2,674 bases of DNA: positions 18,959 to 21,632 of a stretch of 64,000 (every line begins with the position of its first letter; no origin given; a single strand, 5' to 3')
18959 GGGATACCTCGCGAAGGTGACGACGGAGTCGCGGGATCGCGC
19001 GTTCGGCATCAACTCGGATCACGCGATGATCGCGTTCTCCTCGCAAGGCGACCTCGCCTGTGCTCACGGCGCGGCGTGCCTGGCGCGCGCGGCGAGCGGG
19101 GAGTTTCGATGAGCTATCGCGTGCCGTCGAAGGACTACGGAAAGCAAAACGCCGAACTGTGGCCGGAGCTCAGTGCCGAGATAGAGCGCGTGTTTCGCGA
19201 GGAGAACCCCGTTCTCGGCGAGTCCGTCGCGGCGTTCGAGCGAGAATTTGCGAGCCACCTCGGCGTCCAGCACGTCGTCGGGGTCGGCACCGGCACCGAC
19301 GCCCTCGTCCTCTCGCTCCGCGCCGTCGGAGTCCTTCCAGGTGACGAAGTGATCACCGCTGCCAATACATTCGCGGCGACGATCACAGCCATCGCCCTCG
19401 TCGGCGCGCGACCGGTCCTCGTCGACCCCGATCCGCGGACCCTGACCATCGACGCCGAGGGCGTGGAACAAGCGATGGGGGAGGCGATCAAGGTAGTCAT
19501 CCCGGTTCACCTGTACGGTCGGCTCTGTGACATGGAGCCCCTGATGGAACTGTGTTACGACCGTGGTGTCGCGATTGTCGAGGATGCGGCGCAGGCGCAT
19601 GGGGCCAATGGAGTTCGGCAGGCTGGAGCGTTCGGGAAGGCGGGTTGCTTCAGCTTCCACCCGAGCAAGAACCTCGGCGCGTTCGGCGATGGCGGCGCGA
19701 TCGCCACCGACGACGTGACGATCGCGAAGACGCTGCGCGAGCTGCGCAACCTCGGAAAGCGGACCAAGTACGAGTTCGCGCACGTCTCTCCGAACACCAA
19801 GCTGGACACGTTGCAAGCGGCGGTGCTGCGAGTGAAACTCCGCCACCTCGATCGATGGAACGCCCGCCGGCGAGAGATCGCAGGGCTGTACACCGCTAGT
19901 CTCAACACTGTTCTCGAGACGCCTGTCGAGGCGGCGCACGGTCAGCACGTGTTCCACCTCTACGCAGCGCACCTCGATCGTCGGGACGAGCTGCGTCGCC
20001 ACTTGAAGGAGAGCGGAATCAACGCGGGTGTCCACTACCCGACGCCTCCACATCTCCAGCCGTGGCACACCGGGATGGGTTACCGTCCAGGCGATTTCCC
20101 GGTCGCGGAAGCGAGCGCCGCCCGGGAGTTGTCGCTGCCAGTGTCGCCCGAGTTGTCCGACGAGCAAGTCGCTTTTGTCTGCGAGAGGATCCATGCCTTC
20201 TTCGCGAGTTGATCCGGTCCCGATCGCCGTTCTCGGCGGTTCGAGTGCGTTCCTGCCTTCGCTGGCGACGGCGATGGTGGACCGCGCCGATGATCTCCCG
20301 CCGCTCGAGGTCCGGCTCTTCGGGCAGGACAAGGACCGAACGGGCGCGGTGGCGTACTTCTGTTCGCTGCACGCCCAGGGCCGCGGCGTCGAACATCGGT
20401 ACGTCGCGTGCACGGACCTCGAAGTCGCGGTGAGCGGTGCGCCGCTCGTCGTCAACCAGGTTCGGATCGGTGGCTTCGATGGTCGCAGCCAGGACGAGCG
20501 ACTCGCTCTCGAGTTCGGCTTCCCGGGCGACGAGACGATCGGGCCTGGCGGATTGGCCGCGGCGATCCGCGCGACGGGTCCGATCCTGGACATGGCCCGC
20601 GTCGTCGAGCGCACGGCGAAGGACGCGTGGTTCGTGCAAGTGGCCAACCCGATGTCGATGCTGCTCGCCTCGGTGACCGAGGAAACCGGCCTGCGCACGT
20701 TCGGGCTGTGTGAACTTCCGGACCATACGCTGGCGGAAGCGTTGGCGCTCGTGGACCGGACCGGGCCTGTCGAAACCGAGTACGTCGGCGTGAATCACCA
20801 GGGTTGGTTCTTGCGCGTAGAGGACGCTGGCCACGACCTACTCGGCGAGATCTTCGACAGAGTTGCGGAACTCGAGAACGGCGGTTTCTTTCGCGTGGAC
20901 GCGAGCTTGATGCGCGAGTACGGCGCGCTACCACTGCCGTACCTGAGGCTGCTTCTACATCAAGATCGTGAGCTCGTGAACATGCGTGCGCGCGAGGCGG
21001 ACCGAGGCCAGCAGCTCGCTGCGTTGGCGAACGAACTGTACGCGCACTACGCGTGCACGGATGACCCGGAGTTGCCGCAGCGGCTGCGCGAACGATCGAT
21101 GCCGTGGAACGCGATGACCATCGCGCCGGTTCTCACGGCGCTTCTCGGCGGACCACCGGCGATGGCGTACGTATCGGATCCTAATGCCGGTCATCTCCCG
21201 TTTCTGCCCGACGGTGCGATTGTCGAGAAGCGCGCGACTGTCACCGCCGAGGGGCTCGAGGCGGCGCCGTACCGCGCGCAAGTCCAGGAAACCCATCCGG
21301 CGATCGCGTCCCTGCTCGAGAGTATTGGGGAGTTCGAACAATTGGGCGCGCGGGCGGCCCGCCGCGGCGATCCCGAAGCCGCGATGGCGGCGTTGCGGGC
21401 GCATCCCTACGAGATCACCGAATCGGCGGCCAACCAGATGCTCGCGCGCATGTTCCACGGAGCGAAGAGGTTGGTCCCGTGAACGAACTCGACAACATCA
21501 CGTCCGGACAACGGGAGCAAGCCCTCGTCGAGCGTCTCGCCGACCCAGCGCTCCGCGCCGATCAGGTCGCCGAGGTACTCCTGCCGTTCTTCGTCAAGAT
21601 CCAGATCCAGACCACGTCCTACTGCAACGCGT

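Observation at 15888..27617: Twelve translationally coupled genes plus a convergent GT4: candidate aminocyclitol / pseudosugar biosynthetic system in a PVC-like genome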

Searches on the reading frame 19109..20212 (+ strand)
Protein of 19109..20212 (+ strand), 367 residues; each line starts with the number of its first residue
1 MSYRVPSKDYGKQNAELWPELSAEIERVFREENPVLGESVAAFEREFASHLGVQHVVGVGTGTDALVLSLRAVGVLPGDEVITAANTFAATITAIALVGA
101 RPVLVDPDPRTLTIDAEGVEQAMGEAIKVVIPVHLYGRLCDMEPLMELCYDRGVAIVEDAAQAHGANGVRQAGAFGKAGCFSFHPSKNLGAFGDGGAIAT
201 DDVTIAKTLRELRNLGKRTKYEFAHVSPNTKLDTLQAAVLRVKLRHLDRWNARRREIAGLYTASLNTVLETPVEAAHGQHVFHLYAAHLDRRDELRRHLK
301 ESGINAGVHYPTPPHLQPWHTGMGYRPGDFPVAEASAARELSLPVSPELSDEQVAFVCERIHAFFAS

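Call 4: search_protein_families(library=pfam, proteins=[window:19109-20212:+], max_evalue=0.01)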
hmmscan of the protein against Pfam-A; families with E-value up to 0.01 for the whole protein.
window:19109-20212:+ (367 aa): 2 families
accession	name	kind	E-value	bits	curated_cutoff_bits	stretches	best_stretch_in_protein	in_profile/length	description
PF01041.23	DegT_DnrJ_EryC1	-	6.2e-103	345.2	19.8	1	22-361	8-359/360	DegT/DnrJ/EryC1/StrS aminotransferase family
PF00155.27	Aminotran_1_2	-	6.9e-07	29.2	19.7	1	41-204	45-236/361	Aminotransferase class I and II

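Call 5: search_protein_families(library=ncbifam, proteins=[window:19109-20212:+], max_evalue=0.01)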
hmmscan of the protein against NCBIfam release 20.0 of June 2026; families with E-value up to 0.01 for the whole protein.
window:19109-20212:+ (367 aa): 16 families
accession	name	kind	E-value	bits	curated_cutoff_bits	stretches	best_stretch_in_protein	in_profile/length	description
TIGR03588.1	PseC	equivalog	7.7e-63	212.7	423.5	1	25-363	17-378/380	UDP-4-amino-4,6-dideoxy-N-acetyl-beta-L-altrosamine transaminase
NF008687.0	PRK11706.1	equivalog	6e-55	186.5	375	1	44-365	37-374/375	dTDP-4-amino-4,6-dideoxygalactose transaminase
NF008658.2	PRK11658.1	equivalog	3.2e-53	180.7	631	1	25-363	20-375/379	UDP-4-amino-4-deoxy-L-arabinose aminotransferase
TIGR04181.1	NHT_00031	hypoth_equivalog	3.1e-50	171.1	420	1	36-345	28-358/359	LegC family aminotransferase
TIGR04427.1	PLP_DesI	equivalog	5.5e-48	164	650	1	39-361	53-379/390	dTDP-4-dehydro-6-deoxyglucose aminotransferase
TIGR02379.1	ECA_wecE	subfamily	9.5e-40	136.5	434.85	1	47-364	40-374/376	dTDP-4-amino-4,6-dideoxy-D-glucose transaminase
NF011936.0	PRK15407.1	equivalog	1.3e-36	126.2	423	2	37-217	64-252/440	lipopolysaccharide biosynthesis protein RfbH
NF004770.0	PRK06108.1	subfamily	9.8e-06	24.6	422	1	39-131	81-175/396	pyridoxal phosphate-dependent aminotransferase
NF002878.0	PRK03321.1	subfamily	1.1e-05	24.4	374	1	32-131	51-150/352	histidinol-phosphate transaminase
NF005305.0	PRK06836.1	equivalog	3.3e-05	23.3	376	1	43-131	88-175/396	pyridoxal phosphate-dependent aminotransferase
NF005817.0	PRK07683.1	equivalog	3.5e-05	22.7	575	1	56-131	93-166/387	aminotransferase A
NF006488.0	PRK08912.1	equivalog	3.6e-05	22.9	498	1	38-131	70-164/387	aminotransferase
NF006569.0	PRK09082.1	subfamily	0.00018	20.8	420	1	45-159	82-202/386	methionine aminotransferase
NF005816.0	PRK07682.1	equivalog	0.00074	18.2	620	1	56-131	94-168/390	aminotransferase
NF004621.0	PRK05957.1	equivalog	0.0052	15.6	498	1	59-132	94-166/389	pyridoxal phosphate-dependent aminotransferase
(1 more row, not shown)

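Call 19: search_solved_structures(query=window:19109-20212:+, max_evalue=1e-20)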
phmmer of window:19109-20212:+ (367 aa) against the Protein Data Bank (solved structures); distinct sequences matched with E-value up to 1e-20: 48.
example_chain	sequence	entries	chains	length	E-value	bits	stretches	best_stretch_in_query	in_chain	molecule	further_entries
7b0d_A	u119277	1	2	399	2.8e-93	316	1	5-361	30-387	Glutamine--scyllo-inositol transaminase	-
3frk_A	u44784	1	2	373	3.9e-87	295.8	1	14-364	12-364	QdtB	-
2oga_A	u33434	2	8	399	4.6e-85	289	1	4-361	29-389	Transaminase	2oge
7n63_A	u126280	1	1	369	3.6e-74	253.1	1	11-364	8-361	Putative aminotransferase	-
3uwc_A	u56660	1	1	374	3.4e-71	243.3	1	3-365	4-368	Nucleotide-sugar aminotransferase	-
5u1z_A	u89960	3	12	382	1.1e-68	235.1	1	29-357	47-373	Putative aminotransferase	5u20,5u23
5u21_A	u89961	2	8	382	7.6e-68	232.3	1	29-357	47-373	Putative aminotransferase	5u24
3nyu_A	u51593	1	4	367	4.2e-67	229.9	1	9-360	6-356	Aminotransferase WbpE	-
3nu7_A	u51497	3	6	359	4.6e-67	229.8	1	9-359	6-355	Aminotransferase WbpE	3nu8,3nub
3nys_A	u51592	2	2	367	2.9e-66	227.1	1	9-360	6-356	Aminotransferase WbpE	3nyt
4qgr_A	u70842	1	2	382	1.2e-65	225.1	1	8-353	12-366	DegT/DnrJ/EryC1/StrS aminotransferase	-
8e77_A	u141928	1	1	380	1.7e-60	208.2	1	15-359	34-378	DegT/DnrJ/EryC1/StrS aminotransferase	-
8e75_A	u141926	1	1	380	1.7e-60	208.2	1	15-359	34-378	DegT/DnrJ/EryC1/StrS aminotransferase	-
3bn1_A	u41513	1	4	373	3.3e-52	180.9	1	36-354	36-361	Perosamine synthetase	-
3dr7_A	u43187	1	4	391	3.9e-52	180.6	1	36-354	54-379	Putative perosamine synthetase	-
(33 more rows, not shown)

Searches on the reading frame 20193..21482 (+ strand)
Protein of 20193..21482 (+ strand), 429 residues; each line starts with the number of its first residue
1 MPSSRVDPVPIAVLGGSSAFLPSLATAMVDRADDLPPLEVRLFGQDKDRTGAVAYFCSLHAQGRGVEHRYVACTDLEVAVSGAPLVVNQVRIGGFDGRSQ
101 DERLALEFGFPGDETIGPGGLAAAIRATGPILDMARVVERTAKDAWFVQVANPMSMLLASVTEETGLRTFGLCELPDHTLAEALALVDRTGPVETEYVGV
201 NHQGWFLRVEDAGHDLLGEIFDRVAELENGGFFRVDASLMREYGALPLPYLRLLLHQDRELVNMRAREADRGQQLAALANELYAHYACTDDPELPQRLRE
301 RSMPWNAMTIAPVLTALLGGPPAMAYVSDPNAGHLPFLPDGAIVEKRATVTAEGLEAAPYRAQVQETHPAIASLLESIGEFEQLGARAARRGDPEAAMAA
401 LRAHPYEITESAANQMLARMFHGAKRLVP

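Call 4: search_protein_families(library=pfam, proteins=[window:20193-21482:+], max_evalue=0.01)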
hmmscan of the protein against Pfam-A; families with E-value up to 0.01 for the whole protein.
window:20193-21482:+ (429 aa): 2 families
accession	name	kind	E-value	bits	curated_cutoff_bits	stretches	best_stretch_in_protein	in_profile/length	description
PF11975.13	Glyco_hydro_4C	-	2.7e-28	99.8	24.1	1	197-405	1-209/211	Family 4 glycosyl hydrolase C-terminal domain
PF02056.22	Glyco_hydro_4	-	1.1e-26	94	23.2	1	11-176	2-170/183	Family 4 glycosyl hydrolase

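Call 5: search_protein_families(library=ncbifam, proteins=[window:20193-21482:+], max_evalue=0.01)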
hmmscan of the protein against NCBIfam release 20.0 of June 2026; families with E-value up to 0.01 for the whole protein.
window:20193-21482:+ (429 aa): 2 families
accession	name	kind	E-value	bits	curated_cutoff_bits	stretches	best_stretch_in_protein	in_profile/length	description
NF011657.0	PRK15076.1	subfamily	3.4e-32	111.6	486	2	11-241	5-239/432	alpha-galactosidase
NF041089.1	alpha_gluc_AglA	equivalog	1.3e-12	47.4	650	1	131-220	129-218/464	alpha-glucosidase AglA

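Call 20: search_solved_structures(query=window:20193-21482:+, max_evalue=0.001)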
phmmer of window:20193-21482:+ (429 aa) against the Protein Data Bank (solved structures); distinct sequences matched with E-value up to 0.001: 11.
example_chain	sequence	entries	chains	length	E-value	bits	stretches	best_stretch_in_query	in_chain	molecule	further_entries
5c3m_A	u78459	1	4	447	6.1e-40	140.8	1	10-427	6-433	Putative 6-phospho-beta-glucosidase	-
1s6y_A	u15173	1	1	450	9.8e-39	136.8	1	9-429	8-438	6-phospho-beta-glucosidase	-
1u8x_X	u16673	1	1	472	6.4e-32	114.4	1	10-226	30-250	Maltose-6'-phosphate glucosidase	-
6dux_A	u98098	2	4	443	7.2e-28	101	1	10-226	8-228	6-phospho-alpha-glucosidase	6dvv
1up7_A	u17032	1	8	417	6.8e-27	97.8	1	10-419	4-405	6-PHOSPHO-BETA-GLUCOSIDASE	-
1up6_A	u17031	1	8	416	7.3e-27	97.7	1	10-419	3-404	6-PHOSPHO-BETA-GLUCOSIDASE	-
1up4_A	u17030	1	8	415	8.2e-27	97.5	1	11-419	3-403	6-PHOSPHO-BETA-GLUCOSIDASE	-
6wbt_A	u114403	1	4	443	6.7e-23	84.7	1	10-225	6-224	cellulase IBT99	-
6vc6_A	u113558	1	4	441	1.3e-21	80.4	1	11-237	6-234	6-phospho-alpha-glucosidase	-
3fef_A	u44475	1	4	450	5.2e-13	52.1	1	7-218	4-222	Putative glucosidase lplD, ALPHA-GALACTURONIDASE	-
1obb_A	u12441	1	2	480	2.3e-08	36.8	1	9-213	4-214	ALPHA-GLUCOSIDASE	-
